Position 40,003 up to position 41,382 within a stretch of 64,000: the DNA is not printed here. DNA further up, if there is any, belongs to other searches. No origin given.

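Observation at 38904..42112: Complex I-like operon lacking both Fe-S subunits NuoB and NuoI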

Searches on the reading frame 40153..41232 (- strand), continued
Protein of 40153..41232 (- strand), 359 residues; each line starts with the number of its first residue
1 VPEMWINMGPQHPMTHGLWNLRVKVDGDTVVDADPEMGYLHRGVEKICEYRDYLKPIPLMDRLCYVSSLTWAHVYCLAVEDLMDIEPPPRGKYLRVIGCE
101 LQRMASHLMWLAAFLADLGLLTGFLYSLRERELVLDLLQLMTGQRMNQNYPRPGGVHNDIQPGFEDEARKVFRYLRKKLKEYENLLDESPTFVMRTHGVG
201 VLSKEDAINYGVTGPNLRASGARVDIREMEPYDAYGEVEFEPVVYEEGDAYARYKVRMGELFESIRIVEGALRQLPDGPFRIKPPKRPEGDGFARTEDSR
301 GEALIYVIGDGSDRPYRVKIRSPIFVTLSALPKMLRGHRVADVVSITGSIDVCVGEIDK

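Call 47: search_solved_structures(query=window:40153-41232:-, max_evalue=1e-30, show_alignments=2)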
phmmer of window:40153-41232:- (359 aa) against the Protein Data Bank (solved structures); distinct sequences matched with E-value up to 1e-30: 54.
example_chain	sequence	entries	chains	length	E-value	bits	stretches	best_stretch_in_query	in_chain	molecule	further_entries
6hum_H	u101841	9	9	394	1.4e-92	313.8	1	4-287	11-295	NAD(P)H-quinone oxidoreductase subunit H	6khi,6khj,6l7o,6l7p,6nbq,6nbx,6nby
7eu3_H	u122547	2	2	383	1.8e-92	313.4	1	4-282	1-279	NAD(P)H-quinone oxidoreductase subunit H, chloroplastic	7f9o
7zm7_C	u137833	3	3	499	2.4e-90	306.4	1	5-286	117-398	NADH-ubiquinone oxidoreductase 49 kDa subunit-like protein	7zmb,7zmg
9grx_H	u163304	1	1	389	3.4e-89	302.6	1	4-281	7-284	NAD(P)H-quinone oxidoreductase subunit H, chloroplastic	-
2fug_4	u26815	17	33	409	6e-89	301.8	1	4-286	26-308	NADH-quinone oxidoreductase chain 4 | NADH-QUINONE OXIDOREDUCTASE SUBUNIT 4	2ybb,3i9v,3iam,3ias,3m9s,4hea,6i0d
7wfg_H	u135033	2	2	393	2.3e-88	299.9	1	4-281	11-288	NAD(P)H-quinone oxidoreductase subunit H, chloroplastic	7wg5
9iho_D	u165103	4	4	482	2.4e-88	299.8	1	5-286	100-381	NUCM (49 kDa) subunit of mitochondrial NADH:ubiquinone oxidoreductase (Complex I)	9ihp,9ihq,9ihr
5lnk_4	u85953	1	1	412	1.6e-87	297.1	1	4-289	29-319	Mitochondrial complex I, 49 kDa subunit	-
6q9b_S2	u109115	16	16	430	1.9e-87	296.8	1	4-289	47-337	NADH:ubiquinone oxidoreductase core subunit S2,NADH:ubiquinone oxidoreductase core subunit | NDUFS2 | NDUFB11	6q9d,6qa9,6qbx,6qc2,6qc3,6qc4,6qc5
6g2j_D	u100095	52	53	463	2e-87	296.8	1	3-289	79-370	NADH dehydrogenase [ubiquinone] iron-sulfur protein 2, mitochondrial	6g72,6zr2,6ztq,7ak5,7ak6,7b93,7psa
7dgq_B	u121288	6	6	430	2.6e-87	296.4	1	4-289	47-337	NADH dehydrogenase [ubiquinone] iron-sulfur protein 2, mitochondrial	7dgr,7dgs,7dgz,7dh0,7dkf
6zk9_4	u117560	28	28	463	2.8e-87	296.3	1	4-289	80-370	Mitochondrial complex I, 49 kDa subunit | Mitochondrial complex I, ND4L subunit | Complex I-49kD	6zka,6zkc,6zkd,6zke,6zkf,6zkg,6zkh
5lc5_D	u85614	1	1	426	4.8e-87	295.5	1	4-289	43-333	NADH dehydrogenase [ubiquinone] iron-sulfur protein 2, mitochondrial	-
5ldw_D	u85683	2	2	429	5e-87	295.5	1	4-289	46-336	NADH dehydrogenase [ubiquinone] iron-sulfur protein 2, mitochondrial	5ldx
5o31_D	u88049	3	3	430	5e-87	295.5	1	4-289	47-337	NADH dehydrogenase [ubiquinone] iron-sulfur protein 2, mitochondrial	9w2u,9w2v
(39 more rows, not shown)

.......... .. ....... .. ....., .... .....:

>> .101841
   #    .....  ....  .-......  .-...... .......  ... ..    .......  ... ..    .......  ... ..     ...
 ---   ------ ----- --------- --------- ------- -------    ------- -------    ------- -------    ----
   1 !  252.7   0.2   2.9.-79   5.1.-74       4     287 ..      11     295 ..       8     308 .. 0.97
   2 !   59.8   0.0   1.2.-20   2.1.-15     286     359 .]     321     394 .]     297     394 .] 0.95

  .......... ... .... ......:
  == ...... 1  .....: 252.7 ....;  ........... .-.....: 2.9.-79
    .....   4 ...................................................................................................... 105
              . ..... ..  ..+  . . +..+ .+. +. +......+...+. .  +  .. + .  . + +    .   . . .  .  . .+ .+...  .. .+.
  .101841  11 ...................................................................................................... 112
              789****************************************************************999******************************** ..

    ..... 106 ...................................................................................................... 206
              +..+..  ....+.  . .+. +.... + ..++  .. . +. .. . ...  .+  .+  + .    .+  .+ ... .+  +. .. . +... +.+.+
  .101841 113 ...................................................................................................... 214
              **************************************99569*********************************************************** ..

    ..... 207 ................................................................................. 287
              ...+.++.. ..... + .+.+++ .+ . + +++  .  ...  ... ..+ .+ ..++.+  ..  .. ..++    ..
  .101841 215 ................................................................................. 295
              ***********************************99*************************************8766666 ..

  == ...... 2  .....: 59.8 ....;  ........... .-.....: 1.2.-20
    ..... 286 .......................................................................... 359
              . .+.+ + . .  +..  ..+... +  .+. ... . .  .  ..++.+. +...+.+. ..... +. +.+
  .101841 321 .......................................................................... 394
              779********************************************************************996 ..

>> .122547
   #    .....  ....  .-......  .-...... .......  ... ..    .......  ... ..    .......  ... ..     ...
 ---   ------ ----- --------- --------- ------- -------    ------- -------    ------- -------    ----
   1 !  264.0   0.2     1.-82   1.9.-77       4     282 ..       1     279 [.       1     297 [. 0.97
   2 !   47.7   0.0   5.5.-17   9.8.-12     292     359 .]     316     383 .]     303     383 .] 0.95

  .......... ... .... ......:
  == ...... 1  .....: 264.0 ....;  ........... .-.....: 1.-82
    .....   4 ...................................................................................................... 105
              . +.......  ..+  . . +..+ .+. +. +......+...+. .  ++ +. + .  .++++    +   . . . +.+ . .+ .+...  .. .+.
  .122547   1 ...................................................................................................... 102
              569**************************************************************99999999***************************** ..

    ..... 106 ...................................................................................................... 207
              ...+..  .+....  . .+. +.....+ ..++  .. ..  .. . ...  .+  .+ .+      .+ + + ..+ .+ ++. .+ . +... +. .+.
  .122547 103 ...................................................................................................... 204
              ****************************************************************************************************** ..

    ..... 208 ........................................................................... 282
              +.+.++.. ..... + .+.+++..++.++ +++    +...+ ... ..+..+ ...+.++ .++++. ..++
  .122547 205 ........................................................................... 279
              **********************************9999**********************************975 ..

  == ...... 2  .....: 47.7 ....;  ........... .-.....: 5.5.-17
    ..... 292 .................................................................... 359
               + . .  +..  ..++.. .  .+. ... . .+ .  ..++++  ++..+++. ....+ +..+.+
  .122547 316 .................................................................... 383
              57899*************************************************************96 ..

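Call 50: find_homologous_proteins(query=L106:6001-6810:+, max_evalue=1e-60)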
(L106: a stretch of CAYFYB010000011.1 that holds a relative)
Query L106:6001-6810:+ (270 aa): 45 proteins with E <= 1e-60 among 305 candidates.
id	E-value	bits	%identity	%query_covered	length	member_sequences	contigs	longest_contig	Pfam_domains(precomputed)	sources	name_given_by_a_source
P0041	9.3e-169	578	88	100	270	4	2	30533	PF14697.12,PF17179.10,PF12837.13,PF12798.13,PF13484.12,PF12838.13,PF13534.12,PF12800.13,PF12797.13,PF00037.33,PF25160.2,PF13237.12,PF13183.12,PF13187.12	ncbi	ncbi:MAG: 4Fe-4S binding protein [Thermoplasmata archaeon]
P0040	3.5e-166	570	86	100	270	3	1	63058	PF14697.12,PF12837.13,PF13484.12,PF12838.13,PF13534.12,PF12800.13,PF12797.13,PF00037.33,PF25160.2,PF13237.12,PF13183.12,PF13187.12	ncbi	ncbi:MAG: 4Fe-4S binding protein [Thermoplasmata archaeon]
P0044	1.1e-158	545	93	91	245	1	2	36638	PF14697.12,PF17179.10,PF12837.13,PF12798.13,PF13484.12,PF12838.13,PF13534.12,PF12800.13,PF12797.13,PF00037.33,PF25160.2,PF13237.12,PF13183.12,PF13187.12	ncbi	-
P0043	6.6e-144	496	85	90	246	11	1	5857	PF14697.12,PF12837.13,PF13746.12,PF13484.12,PF12838.13,PF13534.12,PF12800.13,PF12797.13,PF00037.33,PF25160.2,PF13237.12,PF13183.12,PF13370.12,PF13187.12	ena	-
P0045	1.6e-143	495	84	91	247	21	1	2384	PF14697.12,PF12837.13,PF12798.13,PF13484.12,PF12838.13,PF13534.12,PF12800.13,PF12797.13,PF00037.33,PF25160.2,PF13237.12,PF13183.12,PF13370.12,PF13187.12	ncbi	ncbi:MAG: 4Fe-4S binding protein [Thermoplasmata archaeon]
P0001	1.8e-137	475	50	90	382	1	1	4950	PF14697.12,PF17179.10,PF12837.13,PF13746.12,PF12798.13,PF13484.12,PF12838.13,PF13534.12,PF13459.12,PF12800.13,PF12797.13,PF00037.33,PF25160.2,PF13237.12,PF13183.12,PF13187.12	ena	-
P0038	4.5e-125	435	71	99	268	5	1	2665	PF14697.12,PF17179.10,PF12837.13,PF13484.12,PF12838.13,PF13534.12,PF12800.13,PF12797.13,PF00037.33,PF25160.2,PF13237.12,PF13183.12,PF13370.12,PF13187.12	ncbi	-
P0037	4.2e-124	431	69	99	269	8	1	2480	PF14697.12,PF17179.10,PF12837.13,PF13484.12,PF12838.13,PF13534.12,PF13459.12,PF12800.13,PF12797.13,PF00037.33,PF25160.2,PF13237.12,PF13183.12,PF13370.12,PF13187.12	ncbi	-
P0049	1.2e-119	417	82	79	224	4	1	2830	PF14697.12,PF12837.13,PF13746.12,PF12798.13,PF13484.12,PF12838.13,PF13534.12,PF12800.13,PF12797.13,PF00037.33,PF25160.2,PF13237.12,PF13183.12,PF13187.12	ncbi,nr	ncbi:MAG: 4Fe-4S binding protein, partial [Candidatus Thermoplasmatota archaeon]|nr:4Fe-4S binding p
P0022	2.6e-101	357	63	87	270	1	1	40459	PF14697.12,PF17179.10,PF12837.13,PF13746.12,PF13484.12,PF12838.13,PF13534.12,PF12800.13,PF12797.13,PF00037.33,PF25160.2,PF13237.12,PF13183.12,PF13187.12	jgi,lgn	jgi:NADH-quinone oxidoreductase chain I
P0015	3.3e-100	353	59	94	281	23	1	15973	PF14697.12,PF17179.10,PF12837.13,PF13746.12,PF13484.12,PF12838.13,PF13534.12,PF12800.13,PF12797.13,PF00037.33,PF25160.2,PF13237.12,PF13183.12,PF13187.12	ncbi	-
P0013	1.1e-96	341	57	91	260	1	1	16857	PF14697.12,PF17179.10,PF12837.13,PF13746.12,PF12798.13,PF13484.12,PF12838.13,PF13534.12,PF13459.12,PF12800.13,PF12797.13,PF00037.33,PF25160.2,PF13237.12,PF13183.12,PF13187.12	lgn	-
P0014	1.2e-96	341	58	94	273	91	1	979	PF14697.12,PF17179.10,PF12837.13,PF13746.12,PF12798.13,PF13484.12,PF12838.13,PF13534.12,PF12800.13,PF12797.13,PF00037.33,PF25160.2,PF13237.12,PF13183.12,PF13187.12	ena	-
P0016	2.7e-96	340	57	92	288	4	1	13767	PF14697.12,PF17179.10,PF12837.13,PF13484.12,PF12838.13,PF13534.12,PF12800.13,PF12797.13,PF00037.33,PF25160.2,PF13237.12,PF13183.12,PF13187.12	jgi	-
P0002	7.7e-96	339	56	97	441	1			PF14697.12,PF12837.13,PF13484.12,PF12838.13,PF13534.12,PF13459.12,PF12800.13,PF08267.19,PF12797.13,PF00037.33,PF25160.2,PF13237.12,PF13183.12,PF13187.12,PF01717.25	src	-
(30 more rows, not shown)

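Call 51: list_cluster_members(proteins=[P0040, P0041, P0043, P0045, P0044])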
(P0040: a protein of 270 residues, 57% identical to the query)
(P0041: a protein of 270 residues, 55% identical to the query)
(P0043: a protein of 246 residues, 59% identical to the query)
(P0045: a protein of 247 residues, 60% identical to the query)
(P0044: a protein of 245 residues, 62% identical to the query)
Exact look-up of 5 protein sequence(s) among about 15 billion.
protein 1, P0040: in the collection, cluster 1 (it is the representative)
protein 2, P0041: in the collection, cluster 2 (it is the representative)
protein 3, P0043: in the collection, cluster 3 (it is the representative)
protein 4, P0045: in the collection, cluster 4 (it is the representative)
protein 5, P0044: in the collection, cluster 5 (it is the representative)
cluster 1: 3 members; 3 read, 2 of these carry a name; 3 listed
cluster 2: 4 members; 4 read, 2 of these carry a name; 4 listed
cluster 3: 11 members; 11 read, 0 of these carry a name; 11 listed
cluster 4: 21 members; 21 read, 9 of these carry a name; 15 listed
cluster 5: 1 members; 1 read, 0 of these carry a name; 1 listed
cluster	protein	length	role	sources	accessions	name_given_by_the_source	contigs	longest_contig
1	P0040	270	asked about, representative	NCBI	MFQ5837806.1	MAG: 4Fe-4S binding protein [Thermoplasmata archaeon]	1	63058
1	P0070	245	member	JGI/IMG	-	formate hydrogenlyase subunit 6/NADH:ubiquinone oxidoreductase subunit I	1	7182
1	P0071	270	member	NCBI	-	-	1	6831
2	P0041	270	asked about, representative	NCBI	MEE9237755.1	MAG: 4Fe-4S binding protein [Thermoplasmata archaeon]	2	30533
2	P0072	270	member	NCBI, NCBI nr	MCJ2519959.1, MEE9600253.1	MAG: 4Fe-4S binding protein [Candidatus Thermoplasmatota archaeon] | 4Fe-4S binding protein [Candidatus Thermoplasmatota archaeon]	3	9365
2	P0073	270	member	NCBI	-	-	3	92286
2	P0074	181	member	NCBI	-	-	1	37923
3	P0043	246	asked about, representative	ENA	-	-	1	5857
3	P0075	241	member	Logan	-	-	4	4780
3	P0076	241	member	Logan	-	-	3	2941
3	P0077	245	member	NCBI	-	-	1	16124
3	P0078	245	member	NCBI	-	-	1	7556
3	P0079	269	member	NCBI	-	-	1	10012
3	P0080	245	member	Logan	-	-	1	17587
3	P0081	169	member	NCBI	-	-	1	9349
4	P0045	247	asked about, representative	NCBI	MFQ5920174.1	MAG: 4Fe-4S binding protein [Thermoplasmata archaeon]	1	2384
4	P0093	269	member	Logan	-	-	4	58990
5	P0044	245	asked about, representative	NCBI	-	-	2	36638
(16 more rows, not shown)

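Call 52: find_encoding_contigs(protein=P0093, flank=5000, max_places=6)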
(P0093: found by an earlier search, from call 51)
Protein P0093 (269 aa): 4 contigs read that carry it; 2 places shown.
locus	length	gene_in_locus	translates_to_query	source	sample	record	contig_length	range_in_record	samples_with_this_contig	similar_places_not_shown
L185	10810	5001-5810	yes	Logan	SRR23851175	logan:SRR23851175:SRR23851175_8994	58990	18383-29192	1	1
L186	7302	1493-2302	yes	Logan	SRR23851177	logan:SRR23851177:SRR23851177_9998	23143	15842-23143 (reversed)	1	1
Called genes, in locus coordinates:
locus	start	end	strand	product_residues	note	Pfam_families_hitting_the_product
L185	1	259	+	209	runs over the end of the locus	PF01596:Methyltransf_3, PF01135:PCMT (weak), PF08704:GCD14, PF13847:Methyltransf_31, PF13578:Methyltransf_24, PF13649:Methyltransf_25 (weak)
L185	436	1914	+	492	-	PF00171:Aldedh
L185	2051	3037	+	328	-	PF08271:Zn_Ribbon_TF, PF00382:TFIIB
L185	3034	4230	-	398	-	PF01978:TrmB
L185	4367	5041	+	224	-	PF01058:Oxidored_q6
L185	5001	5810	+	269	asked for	PF12797:Fer4_2 (weak), PF13237:Fer4_10, PF14697:Fer4_21 (weak), PF00037:Fer4 (weak), PF12838:Fer4_7, PF14697:Fer4_21, PF12838:Fer4_7, PF13187:Fer4_9, +11 more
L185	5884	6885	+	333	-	PF00296:Bac_luciferase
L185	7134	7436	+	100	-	PF01883:FeS_assembly_P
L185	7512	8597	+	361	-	PF21320:WHD_Rv2258c, PF00891:Methyltransf_2, PF13489:Methyltransf_23, PF01209:Ubie_methyltran, PF02353:CMAS, PF05175:MTS, PF02390:Methyltransf_4, PF13847:Methyltransf_31, +3 more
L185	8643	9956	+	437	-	PF13187:Fer4_9 (faint), PF00037:Fer4 (faint), PF13237:Fer4_10 (weak), PF12838:Fer4_7 (weak), PF13183:Fer4_8, PF13534:Fer4_17, PF02754:CCG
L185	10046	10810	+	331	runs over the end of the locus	PF01266:DAO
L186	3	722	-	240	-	?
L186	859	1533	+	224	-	PF01058:Oxidored_q6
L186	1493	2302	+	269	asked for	PF12797:Fer4_2 (weak), PF13237:Fer4_10, PF14697:Fer4_21 (weak), PF00037:Fer4 (weak), PF12838:Fer4_7, PF14697:Fer4_21, PF12838:Fer4_7, PF13187:Fer4_9, +11 more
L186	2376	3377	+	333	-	PF00296:Bac_luciferase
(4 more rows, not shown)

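Call 53: find_encoding_contigs(protein=P0075, flank=5000, max_places=6)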
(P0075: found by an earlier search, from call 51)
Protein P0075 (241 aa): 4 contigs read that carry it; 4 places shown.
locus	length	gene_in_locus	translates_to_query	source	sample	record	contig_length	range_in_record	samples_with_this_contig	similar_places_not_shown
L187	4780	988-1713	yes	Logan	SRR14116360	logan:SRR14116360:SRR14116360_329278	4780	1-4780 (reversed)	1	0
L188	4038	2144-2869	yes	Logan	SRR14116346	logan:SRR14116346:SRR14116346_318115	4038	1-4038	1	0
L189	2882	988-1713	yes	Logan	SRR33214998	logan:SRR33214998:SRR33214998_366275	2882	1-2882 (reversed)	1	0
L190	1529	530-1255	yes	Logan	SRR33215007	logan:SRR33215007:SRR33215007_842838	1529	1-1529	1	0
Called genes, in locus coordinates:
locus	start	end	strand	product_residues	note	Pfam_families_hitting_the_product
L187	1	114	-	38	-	?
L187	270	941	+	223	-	PF01058:Oxidored_q6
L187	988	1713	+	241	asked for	PF12797:Fer4_2 (weak), PF13237:Fer4_10 (weak), PF00037:Fer4 (weak), PF12838:Fer4_7, PF13183:Fer4_8 (weak), PF14697:Fer4_21, PF12838:Fer4_7, PF13187:Fer4_9, +9 more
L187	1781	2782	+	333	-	PF00296:Bac_luciferase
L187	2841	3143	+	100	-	PF01883:FeS_assembly_P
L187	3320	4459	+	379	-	PF13183:Fer4_8 (weak), PF13534:Fer4_17 (weak), PF02754:CCG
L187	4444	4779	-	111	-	?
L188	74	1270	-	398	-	PF01978:TrmB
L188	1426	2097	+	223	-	PF01058:Oxidored_q6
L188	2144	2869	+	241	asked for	PF12797:Fer4_2 (weak), PF13237:Fer4_10 (weak), PF00037:Fer4 (weak), PF12838:Fer4_7, PF13183:Fer4_8 (weak), PF14697:Fer4_21, PF12838:Fer4_7, PF13187:Fer4_9, +9 more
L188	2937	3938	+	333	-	PF00296:Bac_luciferase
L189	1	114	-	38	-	?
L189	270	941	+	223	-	PF01058:Oxidored_q6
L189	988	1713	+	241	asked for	PF12797:Fer4_2 (weak), PF13237:Fer4_10 (weak), PF00037:Fer4 (weak), PF12838:Fer4_7, PF13183:Fer4_8 (weak), PF14697:Fer4_21, PF12838:Fer4_7, PF13187:Fer4_9, +9 more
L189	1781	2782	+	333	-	PF00296:Bac_luciferase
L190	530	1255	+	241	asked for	PF12797:Fer4_2 (weak), PF13237:Fer4_10 (weak), PF00037:Fer4 (weak), PF12838:Fer4_7, PF13183:Fer4_8 (weak), PF14697:Fer4_21, PF12838:Fer4_7, PF13187:Fer4_9, +9 more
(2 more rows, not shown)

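Call 54: find_encoding_contigs(protein=P0071, flank=5000, max_places=6)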
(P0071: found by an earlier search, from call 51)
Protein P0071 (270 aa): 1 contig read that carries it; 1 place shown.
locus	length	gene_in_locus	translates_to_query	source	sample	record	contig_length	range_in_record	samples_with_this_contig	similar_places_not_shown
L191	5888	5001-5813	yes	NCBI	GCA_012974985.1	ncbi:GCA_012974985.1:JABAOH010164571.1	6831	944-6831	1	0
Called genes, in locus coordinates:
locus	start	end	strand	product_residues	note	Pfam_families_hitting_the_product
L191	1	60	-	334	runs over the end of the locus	?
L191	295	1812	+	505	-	PF00171:Aldedh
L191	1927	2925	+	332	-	PF08271:Zn_Ribbon_TF, PF00382:TFIIB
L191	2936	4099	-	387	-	PF01978:TrmB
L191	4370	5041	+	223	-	PF01058:Oxidored_q6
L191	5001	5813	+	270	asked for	PF12797:Fer4_2 (weak), PF13237:Fer4_10 (weak), PF00037:Fer4 (weak), PF12838:Fer4_7, PF13183:Fer4_8 (weak), PF14697:Fer4_21, PF12838:Fer4_7, PF13187:Fer4_9, +9 more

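Call 59: search_protein_families(library=ncbifam, proteins=[L106:5370-6038:+, L106:6001-6810:+, window:40153-41232:-], max_evalue=0.00001)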
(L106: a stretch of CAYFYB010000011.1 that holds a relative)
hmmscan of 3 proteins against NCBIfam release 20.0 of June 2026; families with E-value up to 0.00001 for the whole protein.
L106:5370-6038:+ (223 aa): 11 families
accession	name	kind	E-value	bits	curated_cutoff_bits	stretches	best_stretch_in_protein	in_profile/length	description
NF005012.1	PRK06411.1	subfamily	2.8e-57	192.9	116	1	28-183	8-163/166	NADH-quinone oxidoreductase subunit NuoB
NF011394.0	PRK14819.1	equivalog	3.4e-53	180.9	312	1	39-184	15-162/264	NADH-quinone oxidoreductase subunit B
TIGR01957.1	nuoB_fam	subfamily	7.6e-53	178.3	142.7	1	44-180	7-144/145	NADH-quinone oxidoreductase subunit B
NF009808.0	PRK13292.1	equivalog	8.8e-51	172.7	1156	1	42-183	13-154/791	NADH-quinone oxidoreductase subunit B/C/D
NF011388.0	PRK14813.1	equivalog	2.1e-50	171.2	294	1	42-185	16-160/189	NADH dehydrogenase subunit B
NF011390.0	PRK14815.1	equivalog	1.9e-48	164.2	281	1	42-183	21-162/183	NADH dehydrogenase subunit B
NF011393.0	PRK14818.1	equivalog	2.4e-46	157.4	255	1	42-183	19-160/173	NADH dehydrogenase subunit B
NF011391.0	PRK14816.1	equivalog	3e-45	154.3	283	1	34-182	33-181/196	NADH-quinone oxidoreductase subunit B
NF011395.0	PRK14820.1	equivalog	4.5e-40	137.3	263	1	42-182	21-161/180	NADH-quinone oxidoreductase subunit B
NF011392.0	PRK14817.1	equivalog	9.3e-39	133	271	1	39-189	21-171/182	NADH-quinone oxidoreductase subunit B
NF011389.0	PRK14814.1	equivalog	8.3e-35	120.3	285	1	44-189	23-166/186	NADH dehydrogenase subunit B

L106:6001-6810:+ (270 aa): 59 families (the best 25 are shown)
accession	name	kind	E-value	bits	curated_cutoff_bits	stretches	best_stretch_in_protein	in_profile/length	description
TIGR01971.1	NuoI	subfamily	2.9e-39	133.4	113.05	2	33-157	5-121/121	NADH-quinone oxidoreductase, chain I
NF004537.0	PRK05888.1-3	equivalog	2.6e-32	112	163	2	25-157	26-153/204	NADH-quinone oxidoreductase subunit NuoI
NF004545.0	PRK05888.3-1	equivalog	2.4e-29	102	229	2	21-161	21-149/154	NADH-quinone oxidoreductase subunit NuoI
NF006221.0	PRK08348.1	subfamily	6.5e-29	100.3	124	2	27-149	4-107/136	NADH-plastoquinone oxidoreductase subunit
TIGR00403.1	ndhI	equivalog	1.8e-28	99.3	302.35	2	24-161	24-146/183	NAD(P)H-quinone oxidoreductase subunit I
NF004541.0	PRK05888.2-2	equivalog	3.3e-28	98.6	217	3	180-252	58-122/168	NADH-quinone oxidoreductase subunit NuoI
NF004543.0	PRK05888.2-5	equivalog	4.1e-28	98.3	243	2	20-149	13-130/217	NADH-quinone oxidoreductase subunit NuoI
NF040612.1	F420_dehyd_FpoI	exception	7.8e-28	97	180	2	30-161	6-128/135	F420H2 dehydrogenase subunit FpoI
NF010590.0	PRK13984.1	equivalog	4.6e-25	87.8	946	2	34-180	18-154/611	putative oxidoreductase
NF009053.0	PRK12387.1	subfamily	9.7e-25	87.4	204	2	39-155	11-111/180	formate hydrogenlyase complex iron-sulfur subunit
NF004546.0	PRK05888.3-3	equivalog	1.2e-24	86.8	260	2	23-163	24-153/196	NADH-quinone oxidoreductase subunit NuoI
NF004539.0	PRK05888.1-5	equivalog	2.8e-22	79.1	225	1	21-168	11-151/162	NADH-quinone oxidoreductase subunit NuoI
NF004540.0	PRK05888.2-1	equivalog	2.9e-22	78.8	215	2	23-163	5-132/139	NADH-quinone oxidoreductase subunit NuoI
NF004536.0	PRK05888.1-1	equivalog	4e-21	75.2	212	1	28-169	15-149/180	NADH-quinone oxidoreductase subunit NuoI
TIGR02936.1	fdxN_nitrog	equivalog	1.1e-20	73.6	80.55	2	61-137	16-90/91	ferredoxin III, nif-specific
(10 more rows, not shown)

window:40153-41232:- (359 aa): 9 families
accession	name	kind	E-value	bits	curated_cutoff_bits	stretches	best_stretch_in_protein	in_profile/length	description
NF004739.1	PRK06075.1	equivalog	5.2e-129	430.4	360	2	5-283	2-280/384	NADH-quinone oxidoreductase subunit D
NF008974.0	PRK12322.1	equivalog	8.6e-120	400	522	1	3-358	6-365/366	NADH-quinone oxidoreductase subunit D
TIGR01962.1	NuoD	equivalog_domain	1.6e-118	396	459.35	2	3-285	2-284/386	NADH dehydrogenase (quinone) subunit D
NF040602.1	F420_dehyd_FpoD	exception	6.2e-118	394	600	1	3-359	7-372/372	F420H2 dehydrogenase subunit FpoD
NF009808.0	PRK13292.1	equivalog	6.8e-103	345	1156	2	5-280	409-684/791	NADH-quinone oxidoreductase subunit B/C/D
NF005649.0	PRK07415.1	equivalog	1.9e-102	343.3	583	2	3-281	10-289/394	NAD(P)H-quinone oxidoreductase subunit H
NF008728.0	PRK11742.1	equivalog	1.6e-84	284.4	840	2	4-283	215-494/598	NADH-quinone oxidoreductase subunit C/D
NF045518.1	H2_NiFeSe_large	exception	3.6e-07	29.4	780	1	17-109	14-105/485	NiFeSe hydrogenase large subunit HysA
NF033181.1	NiFeSe_hydrog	equivalog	6.1e-07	28.7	600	1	20-109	17-105/507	nickel-dependent hydrogenase large subunit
